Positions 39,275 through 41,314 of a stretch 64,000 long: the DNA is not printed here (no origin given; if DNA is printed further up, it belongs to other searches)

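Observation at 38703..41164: SufR-like Fe-S-sensing regulator divergent from a 579-aa Rieske-domain fusion protein of unknown function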

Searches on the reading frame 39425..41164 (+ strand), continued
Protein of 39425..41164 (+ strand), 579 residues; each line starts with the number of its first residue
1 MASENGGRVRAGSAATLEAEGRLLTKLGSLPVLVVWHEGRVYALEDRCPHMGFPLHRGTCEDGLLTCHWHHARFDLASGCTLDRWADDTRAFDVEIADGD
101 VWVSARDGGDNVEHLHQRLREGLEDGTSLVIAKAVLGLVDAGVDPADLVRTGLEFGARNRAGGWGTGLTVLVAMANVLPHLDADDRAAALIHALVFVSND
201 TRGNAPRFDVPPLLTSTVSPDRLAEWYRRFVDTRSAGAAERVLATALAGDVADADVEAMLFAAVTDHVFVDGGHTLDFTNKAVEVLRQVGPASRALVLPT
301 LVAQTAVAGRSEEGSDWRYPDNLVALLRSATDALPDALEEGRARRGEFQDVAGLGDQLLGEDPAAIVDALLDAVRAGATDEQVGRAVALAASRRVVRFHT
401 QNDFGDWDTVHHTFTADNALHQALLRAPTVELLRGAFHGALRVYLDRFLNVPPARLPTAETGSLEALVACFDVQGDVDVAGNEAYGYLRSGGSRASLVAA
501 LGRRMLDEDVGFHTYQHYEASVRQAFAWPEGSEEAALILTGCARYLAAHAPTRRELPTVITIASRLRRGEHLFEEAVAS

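Call 69: find_homologous_proteins(query=P0144)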
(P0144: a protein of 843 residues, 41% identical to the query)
Query P0144 (843 aa): 4584 proteins with E <= 0.001 among 8000 candidates; the best 120 are listed.
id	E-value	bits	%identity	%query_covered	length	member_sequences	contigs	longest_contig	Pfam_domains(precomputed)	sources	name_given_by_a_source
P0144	0.0e+0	1951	100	100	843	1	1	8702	PF04545.23,PF04542.21,PF08281.19,PF00355.33,PF13806.13,PF22543.3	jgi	jgi:RNA polymerase sigma factor (sigma-70 family)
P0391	0.0e+0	1353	68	99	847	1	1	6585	PF04545.23,PF04542.21,PF08281.19,PF00355.33,PF13806.13,PF22543.3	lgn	-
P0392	0.0e+0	1099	59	98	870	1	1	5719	PF04545.23,PF04542.21,PF08281.19,PF00355.33,PF13806.13,PF22543.3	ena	-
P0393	0.0e+0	1067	59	97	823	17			PF04545.23,PF04542.21,PF08281.19,PF00355.33,PF13806.13,PF22543.3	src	-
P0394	0.0e+0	1058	58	97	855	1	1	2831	PF04545.23,PF04542.21,PF08281.19,PF00355.33,PF13806.13,PF22543.3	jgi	-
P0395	0.0e+0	1030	57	96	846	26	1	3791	PF04545.23,PF04542.21,PF08281.19,PF00355.33,PF13806.13,PF22543.3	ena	-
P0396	0.0e+0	1027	58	96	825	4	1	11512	PF04545.23,PF04542.21,PF08281.19,PF00355.33,PF13806.13,PF22543.3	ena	-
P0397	0.0e+0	1024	56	97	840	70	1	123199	PF04545.23,PF04542.21,PF08281.19,PF00355.33,PF13806.13,PF22543.3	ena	-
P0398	0.0e+0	1022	57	96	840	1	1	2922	PF04545.23,PF04542.21,PF08281.19,PF00355.33,PF13806.13,PF22543.3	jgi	jgi:RNA polymerase sigma factor (sigma-70 family)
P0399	0.0e+0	1021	80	65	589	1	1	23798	PF04545.23,PF04542.21,PF08281.19,PF00355.33,PF13806.13,PF22543.3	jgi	-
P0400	9.0e-285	965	55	96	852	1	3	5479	PF04545.23,PF04542.21,PF08281.19,PF00355.33,PF13806.13,PF22543.3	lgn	-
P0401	2.5e-283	960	53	96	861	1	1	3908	PF04545.23,PF04542.21,PF08281.19,PF00355.33,PF13806.13,PF22543.3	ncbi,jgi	jgi:RNA polymerase sigma factor (sigma-70 family)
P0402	5.7e-280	949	57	89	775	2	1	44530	PF04545.23,PF04542.21,PF08281.19,PF00355.33,PF13806.13,PF22543.3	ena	-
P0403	2.4e-277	941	54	96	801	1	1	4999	PF04545.23,PF04542.21,PF08281.19,PF00355.33,PF13806.13,PF22543.3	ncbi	-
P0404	1.3e-229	783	61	67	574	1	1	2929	PF00355.33,PF13806.13,PF22543.3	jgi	-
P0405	5.5e-228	777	60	69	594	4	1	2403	PF00355.33,PF13806.13,PF22543.3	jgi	jgi:nitrite reductase/ring-hydroxylating ferredoxin subunit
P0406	5.7e-227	774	61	69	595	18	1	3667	PF00355.33,PF13806.13,PF22543.3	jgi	jgi:nitrite reductase/ring-hydroxylating ferredoxin subunit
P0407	1.8e-226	772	60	68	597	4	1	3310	PF00355.33,PF13806.13,PF22543.3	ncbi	-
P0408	9.8e-226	770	60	68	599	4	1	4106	PF00355.33,PF13806.13,PF22543.3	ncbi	-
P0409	1.4e-223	763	59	68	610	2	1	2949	PF00355.33,PF13806.13,PF22543.3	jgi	jgi:nitrite reductase/ring-hydroxylating ferredoxin subunit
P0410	5.1e-223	761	59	68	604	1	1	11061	PF00355.33,PF13806.13,PF22543.3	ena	-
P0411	6.3e-223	761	58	69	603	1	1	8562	PF00355.33,PF13806.13,PF22543.3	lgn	-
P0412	4.8e-215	735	57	68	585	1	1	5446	PF00355.33,PF13806.13,PF22543.3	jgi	jgi:nitrite reductase/ring-hydroxylating ferredoxin subunit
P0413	8.9e-214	730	57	69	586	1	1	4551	PF00355.33,PF13806.13,PF22543.3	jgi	jgi:nitrite reductase/ring-hydroxylating ferredoxin subunit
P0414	9.5e-214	730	59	68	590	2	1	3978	PF00355.33,PF13806.13,PF22543.3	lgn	-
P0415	3.5e-213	728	58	68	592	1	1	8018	PF00355.33,PF13806.13,PF22543.3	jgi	jgi:nitrite reductase/ring-hydroxylating ferredoxin subunit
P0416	4.9e-213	728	58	69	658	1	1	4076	PF00355.33,PF13806.13,PF22543.3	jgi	jgi:nitrite reductase/ring-hydroxylating ferredoxin subunit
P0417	9.6e-212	724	57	69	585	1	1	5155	PF00355.33,PF13806.13,PF22543.3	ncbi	-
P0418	1.6e-210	720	56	68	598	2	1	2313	PF00355.33,PF13806.13,PF22543.3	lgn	-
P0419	8.7e-210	717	55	69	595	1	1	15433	PF00355.33,PF13806.13,PF22543.3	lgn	-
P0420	2.2e-209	716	55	69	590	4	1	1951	PF00355.33,PF13806.13,PF22543.3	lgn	-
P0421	2.9e-209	715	57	69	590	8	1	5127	PF00355.33,PF13806.13,PF22543.3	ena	-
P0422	1.3e-208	713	57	68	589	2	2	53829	PF00355.33,PF13806.13,PF22543.3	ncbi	-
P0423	1.4e-208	713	56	70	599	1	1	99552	PF00355.33,PF13806.13,PF22543.3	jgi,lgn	jgi:nitrite reductase/ring-hydroxylating ferredoxin subunit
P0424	1.6e-208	713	55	69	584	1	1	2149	PF00355.33,PF13806.13,PF22543.3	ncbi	-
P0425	4.2e-208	712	57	69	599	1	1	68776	PF00355.33,PF13806.13,PF22543.3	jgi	jgi:nitrite reductase/ring-hydroxylating ferredoxin subunit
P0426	5.0e-208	711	57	69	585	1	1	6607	PF00355.33,PF13806.13,PF22543.3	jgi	jgi:nitrite reductase/ring-hydroxylating ferredoxin subunit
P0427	6.4e-208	711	56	68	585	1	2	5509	PF00355.33,PF13806.13,PF22543.3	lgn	-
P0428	5.0e-207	708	57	68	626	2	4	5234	PF00355.33,PF13806.13,PF22543.3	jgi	jgi:nitrite reductase/ring-hydroxylating ferredoxin subunit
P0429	1.4e-206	707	54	70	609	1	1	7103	PF00355.33,PF13806.13,PF22543.3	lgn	-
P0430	1.9e-206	706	56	69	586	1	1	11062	PF00355.33,PF13806.13,PF22543.3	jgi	jgi:nitrite reductase/ring-hydroxylating ferredoxin subunit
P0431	2.7e-206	706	56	68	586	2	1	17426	PF00355.33,PF13806.13,PF22543.3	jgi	jgi:nitrite reductase/ring-hydroxylating ferredoxin subunit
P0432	5.3e-206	705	56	70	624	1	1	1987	PF00355.33,PF13806.13,PF22543.3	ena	-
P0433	5.6e-206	705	55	69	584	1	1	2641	PF00355.33,PF13806.13,PF22543.3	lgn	-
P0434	1.8e-205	703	53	68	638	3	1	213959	PF00355.33,PF13806.13,PF22543.3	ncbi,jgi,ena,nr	ncbi:MAG: Rieske 2Fe-2S domain-containing protein [Abitibacteriaceae bacterium]|nr:Rieske 2Fe-2S dom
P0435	3.0e-205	702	56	68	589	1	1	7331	PF00355.33,PF13806.13,PF22543.3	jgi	jgi:nitrite reductase/ring-hydroxylating ferredoxin subunit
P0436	6.0e-205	701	56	68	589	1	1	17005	PF00355.33,PF13806.13,PF22543.3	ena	-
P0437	8.1e-205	701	55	69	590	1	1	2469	PF00355.33,PF13806.13,PF22543.3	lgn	-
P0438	1.6e-204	700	56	69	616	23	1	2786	PF00355.33,PF13806.13,PF22543.3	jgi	jgi:nitrite reductase/ring-hydroxylating ferredoxin subunit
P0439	2.2e-204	699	56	69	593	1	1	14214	PF00355.33,PF13806.13,PF22543.3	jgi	jgi:nitrite reductase/ring-hydroxylating ferredoxin subunit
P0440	2.5e-204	699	54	69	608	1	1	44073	PF00355.33,PF13806.13,PF22543.3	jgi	jgi:nitrite reductase/ring-hydroxylating ferredoxin subunit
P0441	1.4e-203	697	56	69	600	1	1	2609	PF00355.33,PF13806.13,PF22543.3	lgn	-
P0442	2.1e-203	696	56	69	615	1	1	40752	PF00355.33,PF13806.13,PF22543.3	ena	-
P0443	8.9e-203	694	54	69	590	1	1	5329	PF00355.33,PF13806.13,PF22543.3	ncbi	-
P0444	1.4e-202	693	55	68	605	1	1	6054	PF00355.33,PF13806.13,PF22543.3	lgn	-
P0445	1.4e-202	693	55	69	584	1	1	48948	PF00355.33,PF13806.13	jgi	jgi:nitrite reductase/ring-hydroxylating ferredoxin subunit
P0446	5.4e-202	691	55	69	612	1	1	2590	PF00355.33,PF22543.3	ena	-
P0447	9.7e-202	691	56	68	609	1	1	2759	PF00355.33,PF13806.13,PF22543.3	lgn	-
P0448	1.3e-201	690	56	68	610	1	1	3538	PF00355.33,PF13806.13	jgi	jgi:nitrite reductase/ring-hydroxylating ferredoxin subunit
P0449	4.1e-201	688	54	68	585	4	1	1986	PF00355.33,PF13806.13,PF22543.3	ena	-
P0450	7.5e-201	688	55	69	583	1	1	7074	PF00355.33,PF13806.13,PF22543.3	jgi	jgi:nitrite reductase/ring-hydroxylating ferredoxin subunit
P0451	7.6e-201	688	55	70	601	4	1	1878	PF00355.33,PF13806.13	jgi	-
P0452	7.7e-201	688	55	68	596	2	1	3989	PF00355.33,PF13806.13,PF22543.3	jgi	jgi:nitrite reductase/ring-hydroxylating ferredoxin subunit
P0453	1.3e-200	687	55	68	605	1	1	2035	PF00355.33,PF13806.13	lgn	-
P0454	3.2e-200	686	55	69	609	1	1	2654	PF00355.33,PF13806.13,PF22543.3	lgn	-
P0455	3.4e-200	685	54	71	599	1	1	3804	PF00355.33,PF13806.13,PF22543.3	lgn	-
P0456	5.7e-200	685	55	69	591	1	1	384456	PF00355.33,PF13806.13,PF22543.3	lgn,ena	-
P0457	6.7e-200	684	56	69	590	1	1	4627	PF00355.33,PF13806.13,PF22543.3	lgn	-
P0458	6.9e-200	684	55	68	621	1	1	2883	PF00355.33,PF13806.13,PF22543.3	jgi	jgi:nitrite reductase/ring-hydroxylating ferredoxin subunit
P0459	8.1e-200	684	53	69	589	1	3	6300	PF00355.33,PF13806.13,PF22543.3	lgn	-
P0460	9.7e-200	684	54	68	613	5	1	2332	PF00355.33,PF13806.13,PF22543.3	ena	-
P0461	1.0e-199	684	54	71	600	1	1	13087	PF00355.33,PF13806.13,PF22543.3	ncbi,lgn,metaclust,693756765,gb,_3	metaclust:\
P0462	1.1e-199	684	53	70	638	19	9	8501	PF00355.33,PF13806.13,PF22543.3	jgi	jgi:nitrite reductase/ring-hydroxylating ferredoxin subunit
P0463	1.2e-199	684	55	68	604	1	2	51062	PF00355.33,PF13806.13,PF22543.3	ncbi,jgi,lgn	jgi:nitrite reductase/ring-hydroxylating ferredoxin subunit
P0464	1.2e-199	684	55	68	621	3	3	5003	PF00355.33,PF13806.13,PF22543.3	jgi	jgi:nitrite reductase/ring-hydroxylating ferredoxin subunit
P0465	1.5e-199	683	55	69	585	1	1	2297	PF00355.33,PF13806.13,PF22543.3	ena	-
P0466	1.6e-199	683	54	70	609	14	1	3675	PF00355.33,PF13806.13,PF22543.3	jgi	jgi:nitrite reductase/ring-hydroxylating ferredoxin subunit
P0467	1.7e-199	683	55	69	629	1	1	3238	PF00355.33,PF13806.13,PF22543.3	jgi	jgi:nitrite reductase/ring-hydroxylating ferredoxin subunit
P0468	2.0e-199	683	54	68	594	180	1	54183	PF00355.33,PF13806.13,PF22543.3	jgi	-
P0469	2.1e-199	683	54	68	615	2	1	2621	PF00355.33,PF13806.13,PF22543.3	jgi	jgi:nitrite reductase/ring-hydroxylating ferredoxin subunit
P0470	2.2e-199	683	54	70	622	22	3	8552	PF00355.33,PF13806.13,PF22543.3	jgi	jgi:nitrite reductase/ring-hydroxylating ferredoxin subunit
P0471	2.4e-199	683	55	68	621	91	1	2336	PF00355.33,PF13806.13,PF22543.3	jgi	-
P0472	3.6e-199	682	53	69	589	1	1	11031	PF00355.33,PF13806.13,PF22543.3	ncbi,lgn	-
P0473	3.9e-199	682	53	69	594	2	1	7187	PF00355.33,PF13806.13,PF22543.3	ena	-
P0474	1.0e-198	681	55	68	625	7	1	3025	PF00355.33,PF13806.13,PF22543.3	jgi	jgi:nitrite reductase/ring-hydroxylating ferredoxin subunit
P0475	1.2e-198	680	53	69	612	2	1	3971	PF00355.33,PF13806.13,PF22543.3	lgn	-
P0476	1.3e-198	680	53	68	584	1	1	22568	PF00355.33,PF13806.13,PF22543.3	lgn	-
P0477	1.6e-198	680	53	72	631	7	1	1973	PF00355.33,PF13806.13,PF22543.3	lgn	-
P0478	1.7e-198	680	53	68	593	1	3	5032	PF00355.33,PF13806.13,PF22543.3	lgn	-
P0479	3.0e-198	679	55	68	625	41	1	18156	PF00355.33,PF13806.13,PF22543.3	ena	-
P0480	3.8e-198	679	55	69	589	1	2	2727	PF00355.33,PF13806.13,PF22543.3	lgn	-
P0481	5.7e-198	678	55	68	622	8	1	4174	PF00355.33,PF13806.13,PF22543.3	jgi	jgi:nitrite reductase/ring-hydroxylating ferredoxin subunit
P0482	5.7e-198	678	54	69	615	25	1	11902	PF00355.33,PF13806.13,PF22543.3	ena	-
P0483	7.4e-198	678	55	69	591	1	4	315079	PF00355.33,PF13806.13,PF22543.3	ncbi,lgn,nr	ncbi:MAG: Rieske (2Fe-2S) protein [Planctomycetes bacterium]|nr:Rieske (2Fe-2S) protein [Planctomyce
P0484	7.8e-198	678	55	68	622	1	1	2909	PF00355.33,PF13806.13,PF22543.3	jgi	jgi:nitrite reductase/ring-hydroxylating ferredoxin subunit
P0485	9.3e-198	677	55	68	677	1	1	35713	PF00355.33,PF13806.13,PF22543.3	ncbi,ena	-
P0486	9.3e-198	677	54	68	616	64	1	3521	PF00355.33,PF13806.13,PF22543.3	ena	-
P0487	1.3e-197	677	54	70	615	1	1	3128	PF00355.33,PF13806.13,PF22543.3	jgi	jgi:nitrite reductase/ring-hydroxylating ferredoxin subunit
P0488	1.4e-197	677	54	69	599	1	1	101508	PF00355.33,PF13806.13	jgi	jgi:nitrite reductase/ring-hydroxylating ferredoxin subunit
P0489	1.4e-197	677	55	68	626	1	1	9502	PF00355.33,PF13806.13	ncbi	ncbi:MAG: Rieske (2Fe-2S) protein [Methyloceanibacter sp.]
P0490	1.6e-197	677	55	68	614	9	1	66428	PF00355.33,PF13806.13,PF22543.3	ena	-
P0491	1.7e-197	677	53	68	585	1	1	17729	PF00355.33,PF13806.13,PF22543.3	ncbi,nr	ncbi:MAG: Rieske 2Fe-2S domain-containing protein [Planctomycetes bacterium]|nr:Rieske 2Fe-2S domain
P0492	2.0e-197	676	55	68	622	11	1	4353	PF00355.33,PF13806.13,PF22543.3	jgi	jgi:nitrite reductase/ring-hydroxylating ferredoxin subunit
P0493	2.4e-197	676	55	68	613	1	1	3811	PF00355.33,PF13806.13,PF22543.3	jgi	-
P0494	3.2e-197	676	55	68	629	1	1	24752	PF00355.33,PF13806.13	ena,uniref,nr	uniref:Ferredoxin reductase n=2 Tax=Bacillati TaxID=1783272 RepID=A0A6J4HM66_9BACT|nr:Ferredoxin red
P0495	3.3e-197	676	55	68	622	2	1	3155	PF00355.33,PF13806.13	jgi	jgi:nitrite reductase/ring-hydroxylating ferredoxin subunit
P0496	3.4e-197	676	54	69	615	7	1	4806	PF00355.33,PF13806.13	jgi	jgi:nitrite reductase/ring-hydroxylating ferredoxin subunit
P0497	3.9e-197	675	54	68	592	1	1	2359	PF00355.33,PF13806.13,PF22543.3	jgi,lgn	-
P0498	4.3e-197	675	54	68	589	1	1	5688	PF00355.33,PF13806.13,PF22543.3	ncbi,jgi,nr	ncbi:MAG TPA: Rieske 2Fe-2S domain-containing protein [Pirellulales bacterium]|jgi:nitrite reductase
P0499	4.4e-197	675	54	68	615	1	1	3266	PF00355.33,PF13806.13,PF22543.3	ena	-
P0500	4.6e-197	675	54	68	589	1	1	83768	PF00355.33,PF13806.13,PF22543.3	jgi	jgi:nitrite reductase/ring-hydroxylating ferredoxin subunit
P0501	4.7e-197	675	55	68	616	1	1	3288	PF00355.33,PF13806.13,PF22543.3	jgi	jgi:nitrite reductase/ring-hydroxylating ferredoxin subunit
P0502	5.6e-197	675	54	68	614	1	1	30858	PF00355.33,PF13806.13,PF22543.3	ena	-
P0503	5.6e-197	675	54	68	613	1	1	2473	PF00355.33,PF13806.13,PF22543.3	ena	-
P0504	6.7e-197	675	54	68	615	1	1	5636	PF00355.33,PF13806.13,PF22543.3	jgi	-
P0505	6.9e-197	674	55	68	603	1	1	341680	PF00355.33,PF13806.13,PF22543.3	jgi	jgi:nitrite reductase/ring-hydroxylating ferredoxin subunit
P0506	1.0e-196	674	54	69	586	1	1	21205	PF00355.33,PF13806.13,PF22543.3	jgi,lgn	-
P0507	1.1e-196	674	54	68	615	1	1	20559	PF00355.33,PF13806.13,PF22543.3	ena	-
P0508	1.2e-196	674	54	68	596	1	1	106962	PF00355.33,PF13806.13,PF22543.3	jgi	jgi:nitrite reductase/ring-hydroxylating ferredoxin subunit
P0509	1.4e-196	673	55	68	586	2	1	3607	PF00355.33,PF13806.13,PF22543.3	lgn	-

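Call 72: find_encoding_contigs(protein=P0397, flank=6000, max_places=3)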
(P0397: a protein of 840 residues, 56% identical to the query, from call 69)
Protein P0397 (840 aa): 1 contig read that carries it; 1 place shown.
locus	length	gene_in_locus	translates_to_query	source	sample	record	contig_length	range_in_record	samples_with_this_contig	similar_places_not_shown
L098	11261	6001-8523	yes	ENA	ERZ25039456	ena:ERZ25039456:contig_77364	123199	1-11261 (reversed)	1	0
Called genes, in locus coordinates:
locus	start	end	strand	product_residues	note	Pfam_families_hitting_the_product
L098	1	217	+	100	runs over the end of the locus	-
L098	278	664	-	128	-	PF01135:PCMT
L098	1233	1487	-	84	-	-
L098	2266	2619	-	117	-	-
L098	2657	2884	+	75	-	-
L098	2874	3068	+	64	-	-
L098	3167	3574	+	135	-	PF10604:Polyketide_cyc2, PF03364:Polyketide_cyc (weak)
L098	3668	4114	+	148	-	PF08327:AHSA1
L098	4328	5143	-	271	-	PF01575:MaoC_dehydratas (weak)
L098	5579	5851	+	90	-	-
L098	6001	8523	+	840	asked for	PF04542:Sigma70_r2, PF04545:Sigma70_r4 (weak), PF08281:Sigma70_r4_2, PF00355:Rieske, PF13806:Rieske_2, PF22543:Rieske_4 (weak)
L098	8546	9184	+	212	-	PF13302:Acetyltransf_3, PF00583:Acetyltransf_1 (weak)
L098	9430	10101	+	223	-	PF08100:Dimerisation, PF00891:Methyltransf_2 (weak)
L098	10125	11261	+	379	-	?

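Call 73: find_encoding_contigs(protein=P0402, flank=6000, max_places=3)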
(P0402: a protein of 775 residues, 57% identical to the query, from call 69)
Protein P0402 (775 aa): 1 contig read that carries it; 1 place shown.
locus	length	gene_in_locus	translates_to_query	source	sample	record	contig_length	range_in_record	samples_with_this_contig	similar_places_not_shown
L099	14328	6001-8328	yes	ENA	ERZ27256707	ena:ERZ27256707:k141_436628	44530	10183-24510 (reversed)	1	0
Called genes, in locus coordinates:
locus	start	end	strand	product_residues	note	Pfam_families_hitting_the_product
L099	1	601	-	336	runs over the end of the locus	-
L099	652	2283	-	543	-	-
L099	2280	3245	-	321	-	PF00005:ABC_tran, PF13304:AAA_21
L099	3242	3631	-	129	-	PF00392:GntR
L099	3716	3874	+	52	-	-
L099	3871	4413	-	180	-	PF00583:Acetyltransf_1, PF13673:Acetyltransf_10, PF13508:Acetyltransf_7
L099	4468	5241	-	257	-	-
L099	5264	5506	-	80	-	-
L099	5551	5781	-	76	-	PF09720:Unstab_antitox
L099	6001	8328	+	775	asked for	PF04542:Sigma70_r2, PF04545:Sigma70_r4, PF08281:Sigma70_r4_2, PF00355:Rieske, PF13806:Rieske_2, PF22543:Rieske_4 (weak)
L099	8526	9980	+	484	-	PF03060:NMO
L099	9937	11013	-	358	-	PF02985:HEAT (faint), PF13513:HEAT_EZ (faint), PF13646:HEAT_2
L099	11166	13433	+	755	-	PF07583:PSCyt2, PF07587:PSD1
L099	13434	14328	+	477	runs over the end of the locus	PF07394:DUF1501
